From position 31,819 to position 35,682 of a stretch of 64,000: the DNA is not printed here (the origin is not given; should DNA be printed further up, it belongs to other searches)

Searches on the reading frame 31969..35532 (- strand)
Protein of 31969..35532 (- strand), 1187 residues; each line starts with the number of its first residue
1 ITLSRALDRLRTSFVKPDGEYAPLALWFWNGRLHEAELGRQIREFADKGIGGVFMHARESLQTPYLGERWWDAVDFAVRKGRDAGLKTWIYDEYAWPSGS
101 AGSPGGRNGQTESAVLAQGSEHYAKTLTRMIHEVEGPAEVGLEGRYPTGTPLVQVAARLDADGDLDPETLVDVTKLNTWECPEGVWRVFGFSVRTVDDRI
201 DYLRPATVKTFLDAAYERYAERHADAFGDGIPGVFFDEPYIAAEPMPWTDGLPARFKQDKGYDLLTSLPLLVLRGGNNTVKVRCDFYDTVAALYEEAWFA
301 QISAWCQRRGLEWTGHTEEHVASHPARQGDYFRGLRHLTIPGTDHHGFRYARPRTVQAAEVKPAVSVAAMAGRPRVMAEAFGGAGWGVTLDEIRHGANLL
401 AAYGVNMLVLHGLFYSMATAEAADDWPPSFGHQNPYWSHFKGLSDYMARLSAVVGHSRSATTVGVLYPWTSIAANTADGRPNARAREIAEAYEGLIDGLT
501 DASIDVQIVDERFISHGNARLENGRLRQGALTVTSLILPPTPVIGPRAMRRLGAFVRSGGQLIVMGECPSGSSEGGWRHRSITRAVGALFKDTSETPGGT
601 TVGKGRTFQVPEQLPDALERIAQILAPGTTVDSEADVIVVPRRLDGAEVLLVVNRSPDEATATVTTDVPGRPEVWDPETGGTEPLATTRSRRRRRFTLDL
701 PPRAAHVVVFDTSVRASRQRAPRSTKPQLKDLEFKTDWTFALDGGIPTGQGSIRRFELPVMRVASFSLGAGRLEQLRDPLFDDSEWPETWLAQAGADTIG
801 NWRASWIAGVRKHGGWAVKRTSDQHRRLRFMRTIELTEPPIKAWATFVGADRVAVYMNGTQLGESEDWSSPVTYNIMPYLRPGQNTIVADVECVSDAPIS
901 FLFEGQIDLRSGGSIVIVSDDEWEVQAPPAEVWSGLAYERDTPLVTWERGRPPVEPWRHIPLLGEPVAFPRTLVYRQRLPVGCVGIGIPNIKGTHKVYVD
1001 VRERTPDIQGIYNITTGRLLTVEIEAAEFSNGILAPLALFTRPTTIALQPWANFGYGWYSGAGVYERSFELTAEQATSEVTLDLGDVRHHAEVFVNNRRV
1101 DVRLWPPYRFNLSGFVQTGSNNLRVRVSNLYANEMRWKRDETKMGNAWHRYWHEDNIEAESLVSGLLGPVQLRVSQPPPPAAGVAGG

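Call 51: search_protein_families(library=pfam, proteins=[window:31969-35532:-], max_evalue=0.001)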
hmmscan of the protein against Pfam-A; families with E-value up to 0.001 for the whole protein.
window:31969-35532:- (1187 aa): 3 families
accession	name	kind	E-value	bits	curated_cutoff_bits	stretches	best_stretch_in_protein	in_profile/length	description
PF17132.9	Glyco_hydro_106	-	1.2e-26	93.9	29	1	166-685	216-739/743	alpha-L-rhamnosidase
PF02837.24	Glyco_hydro_2_N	-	2.4e-11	44.3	28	1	1059-1142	63-140/169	Glycosyl hydrolases family 2, sugar binding domain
PF22666.2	Glyco_hydro_2_N2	-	1.9e-07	31.7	27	1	1064-1140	51-130/167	Glycosyl hydrolase 2 galactose-binding domain-like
